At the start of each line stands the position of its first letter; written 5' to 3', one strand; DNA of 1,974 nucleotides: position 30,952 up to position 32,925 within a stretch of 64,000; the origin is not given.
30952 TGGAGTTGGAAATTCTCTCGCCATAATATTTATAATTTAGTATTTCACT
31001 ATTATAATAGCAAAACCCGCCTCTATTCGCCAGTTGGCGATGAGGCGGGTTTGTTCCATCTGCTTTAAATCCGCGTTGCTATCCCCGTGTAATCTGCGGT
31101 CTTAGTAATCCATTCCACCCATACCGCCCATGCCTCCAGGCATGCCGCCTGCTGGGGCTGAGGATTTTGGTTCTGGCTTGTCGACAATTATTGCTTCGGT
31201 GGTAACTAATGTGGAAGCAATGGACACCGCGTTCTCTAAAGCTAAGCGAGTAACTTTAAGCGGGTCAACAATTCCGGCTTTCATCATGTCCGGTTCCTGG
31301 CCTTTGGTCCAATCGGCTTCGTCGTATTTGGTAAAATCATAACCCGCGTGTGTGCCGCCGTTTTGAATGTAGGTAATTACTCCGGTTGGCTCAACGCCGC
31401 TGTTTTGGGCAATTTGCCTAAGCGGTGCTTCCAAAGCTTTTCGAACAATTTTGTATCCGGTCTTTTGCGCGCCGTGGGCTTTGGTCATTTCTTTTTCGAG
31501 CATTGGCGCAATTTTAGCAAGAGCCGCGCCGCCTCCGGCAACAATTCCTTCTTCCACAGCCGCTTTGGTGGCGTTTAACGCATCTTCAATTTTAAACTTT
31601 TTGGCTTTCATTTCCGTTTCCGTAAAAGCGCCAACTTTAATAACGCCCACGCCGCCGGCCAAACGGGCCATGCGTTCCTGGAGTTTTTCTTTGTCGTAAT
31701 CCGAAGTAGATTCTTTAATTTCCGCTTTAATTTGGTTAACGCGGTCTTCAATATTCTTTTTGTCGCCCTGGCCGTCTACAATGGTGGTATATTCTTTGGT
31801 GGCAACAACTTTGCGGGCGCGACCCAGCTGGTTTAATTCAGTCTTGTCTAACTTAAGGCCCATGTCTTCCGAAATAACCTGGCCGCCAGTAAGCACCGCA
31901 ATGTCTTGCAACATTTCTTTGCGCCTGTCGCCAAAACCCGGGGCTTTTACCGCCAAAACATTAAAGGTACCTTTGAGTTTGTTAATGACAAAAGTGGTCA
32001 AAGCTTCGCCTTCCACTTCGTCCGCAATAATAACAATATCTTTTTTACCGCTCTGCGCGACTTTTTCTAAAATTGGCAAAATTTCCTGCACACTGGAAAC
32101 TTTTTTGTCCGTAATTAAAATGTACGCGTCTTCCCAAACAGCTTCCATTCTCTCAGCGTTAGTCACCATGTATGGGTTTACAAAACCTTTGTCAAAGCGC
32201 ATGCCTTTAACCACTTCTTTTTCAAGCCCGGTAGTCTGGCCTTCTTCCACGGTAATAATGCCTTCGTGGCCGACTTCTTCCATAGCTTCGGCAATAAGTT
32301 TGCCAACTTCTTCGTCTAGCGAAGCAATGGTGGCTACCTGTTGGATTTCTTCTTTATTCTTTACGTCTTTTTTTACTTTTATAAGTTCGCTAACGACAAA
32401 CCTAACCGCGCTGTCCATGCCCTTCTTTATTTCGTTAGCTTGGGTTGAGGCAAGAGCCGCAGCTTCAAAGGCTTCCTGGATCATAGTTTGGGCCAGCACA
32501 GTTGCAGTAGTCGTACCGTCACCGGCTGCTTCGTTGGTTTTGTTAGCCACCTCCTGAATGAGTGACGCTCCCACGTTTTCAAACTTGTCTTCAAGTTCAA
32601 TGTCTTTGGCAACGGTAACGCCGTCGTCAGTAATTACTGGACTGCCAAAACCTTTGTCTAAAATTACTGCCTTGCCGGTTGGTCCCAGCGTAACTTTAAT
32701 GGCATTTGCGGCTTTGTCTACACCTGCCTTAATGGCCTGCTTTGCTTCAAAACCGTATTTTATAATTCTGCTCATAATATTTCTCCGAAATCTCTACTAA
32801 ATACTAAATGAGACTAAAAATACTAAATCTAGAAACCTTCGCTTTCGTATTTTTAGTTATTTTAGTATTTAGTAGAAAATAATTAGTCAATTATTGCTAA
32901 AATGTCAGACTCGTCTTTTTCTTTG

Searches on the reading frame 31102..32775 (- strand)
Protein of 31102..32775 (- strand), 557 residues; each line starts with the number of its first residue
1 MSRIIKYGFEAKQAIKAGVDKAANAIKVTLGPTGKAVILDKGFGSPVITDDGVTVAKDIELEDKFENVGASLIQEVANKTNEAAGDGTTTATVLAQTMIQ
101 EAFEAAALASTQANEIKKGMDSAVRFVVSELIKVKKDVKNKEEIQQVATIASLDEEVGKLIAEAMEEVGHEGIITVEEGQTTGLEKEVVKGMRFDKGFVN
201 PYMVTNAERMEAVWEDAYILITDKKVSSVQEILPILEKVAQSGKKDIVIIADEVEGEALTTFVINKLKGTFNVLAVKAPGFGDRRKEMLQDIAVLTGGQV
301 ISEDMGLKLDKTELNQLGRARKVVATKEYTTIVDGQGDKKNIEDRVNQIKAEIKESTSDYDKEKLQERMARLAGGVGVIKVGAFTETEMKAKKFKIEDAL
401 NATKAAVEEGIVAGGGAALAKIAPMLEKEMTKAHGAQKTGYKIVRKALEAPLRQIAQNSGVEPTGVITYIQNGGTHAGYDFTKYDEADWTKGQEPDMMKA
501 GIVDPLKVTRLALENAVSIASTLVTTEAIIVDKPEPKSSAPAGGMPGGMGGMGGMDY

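Call 39: search_protein_families(library=pfam, proteins=[window:31102-32775:-], max_evalue=0.001)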
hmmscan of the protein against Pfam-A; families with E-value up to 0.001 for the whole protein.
window:31102-32775:- (557 aa): 1 family
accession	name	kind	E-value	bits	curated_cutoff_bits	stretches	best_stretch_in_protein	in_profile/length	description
PF00118.29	Cpn60_TCP1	-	3.4e-71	240.8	34.3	1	23-534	2-490/490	TCP-1/cpn60 chaperonin family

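Call 40: find_related_loci(query=window:31102-32775:-, collection=genome_contigs, flank=200)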
Query window:31102-32775:- (557 aa) in genome_contigs; peptide patterns used: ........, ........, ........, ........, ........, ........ (x = any residue, [..] = any of these).
600 stretches matched a pattern (row limit reached: there are more); 599 encode a relative of the query (tblastn E <= 1e-3); the best 80 are kept; 80 distinct loci.
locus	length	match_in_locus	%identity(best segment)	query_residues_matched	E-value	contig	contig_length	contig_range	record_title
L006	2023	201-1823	86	1-541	0e+0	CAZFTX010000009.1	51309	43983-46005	MAG TPA_asm: uncultured Candidatus Saccharibacteria bacterium isolate SRP342105_co1_257 genome assembly, contig: NODE_81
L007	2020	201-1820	83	1-538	0e+0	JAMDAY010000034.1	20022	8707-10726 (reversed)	MAG: Patescibacteria group bacterium isolate FK_Sedi_B_Bin.235 NODE_9400_length_20022_cov_16.2326, whole genome shotgun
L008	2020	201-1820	79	1-539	0e+0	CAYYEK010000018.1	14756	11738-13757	MAG TPA_asm: uncultured Candidatus Saccharibacteria bacterium isolate SRP192515_co1_7 genome assembly, contig: NODE_3916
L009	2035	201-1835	76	1-539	0e+0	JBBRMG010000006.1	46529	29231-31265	MAG: Candidatus Doudnabacteria bacterium isolate La1_metabat2.020 LA1C_B2.020_k141_1857002L_46529_cov_10.9911, whole gen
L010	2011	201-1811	78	1-537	0e+0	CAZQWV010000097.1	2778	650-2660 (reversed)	MAG TPA_asm: uncultured Candidatus Saccharibacteria bacterium isolate SRP300315_co1_34 genome assembly, contig: NODE_159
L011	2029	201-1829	74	1-540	0e+0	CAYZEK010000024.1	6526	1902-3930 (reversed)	MAG TPA_asm: uncultured Candidatus Saccharibacteria bacterium isolate binchicken_co245_329 genome assembly, contig: NODE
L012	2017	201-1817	63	1-542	0e+0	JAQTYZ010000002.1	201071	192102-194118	MAG: Patescibacteria group bacterium isolate STC_49 NODE_150_length_201071_cov_4.665260_Sandtown_C, whole genome shotgun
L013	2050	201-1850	60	1-553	0e+0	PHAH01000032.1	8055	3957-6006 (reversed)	MAG: Candidatus Falkowbacteria bacterium HGW-Falkowbacteria-2 08E140C01_scaffold_5447, whole genome shotgun sequence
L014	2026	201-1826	60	1-552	0e+0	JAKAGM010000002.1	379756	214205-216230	MAG: bacterium isolate WY2.bin33 NODE_16_length_379756_cov_3.634433, whole genome shotgun sequence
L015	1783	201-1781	60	1-538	0e+0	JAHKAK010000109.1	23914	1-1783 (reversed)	MAG: Patescibacteria group bacterium isolate Undefined_mixed_planktonic.mb.35 Undefined_mixed_pl.mb.35_k141_1281470, who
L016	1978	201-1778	59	1-537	0e+0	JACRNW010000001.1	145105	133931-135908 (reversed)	MAG: Candidatus Falkowbacteria bacterium isolate NC_groundwater_1945_Pr3_S-0.2um_44_4 scaffold_34936, whole genome shotg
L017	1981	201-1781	59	1-537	0e+0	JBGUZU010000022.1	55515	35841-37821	MAG: Endomicrobiaceae bacterium isolate ruminal_MAG_447 ruminal_MAG_447_contig_0023, whole genome shotgun sequence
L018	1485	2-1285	72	119-541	0e+0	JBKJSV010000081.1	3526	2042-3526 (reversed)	MAG: Candidatus Doudnabacteria bacterium isolate ant_bin.594 k117_1531039, whole genome shotgun sequence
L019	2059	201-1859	59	1-552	0e+0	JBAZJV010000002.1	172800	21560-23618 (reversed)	MAG: Patescibacteria group bacterium isolate SO_2017_LW4_128 scaffold_278_c1_LW137-91_2017, whole genome shotgun sequenc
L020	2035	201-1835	56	1-552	0e+0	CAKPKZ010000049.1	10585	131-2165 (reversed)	MAG: uncultured Clostridia bacterium isolate REFINED_METABAT215_TOP10_CONTIGS_1500_ASSEMBLY_K77_MERGED__Hadza_MoBio_hadz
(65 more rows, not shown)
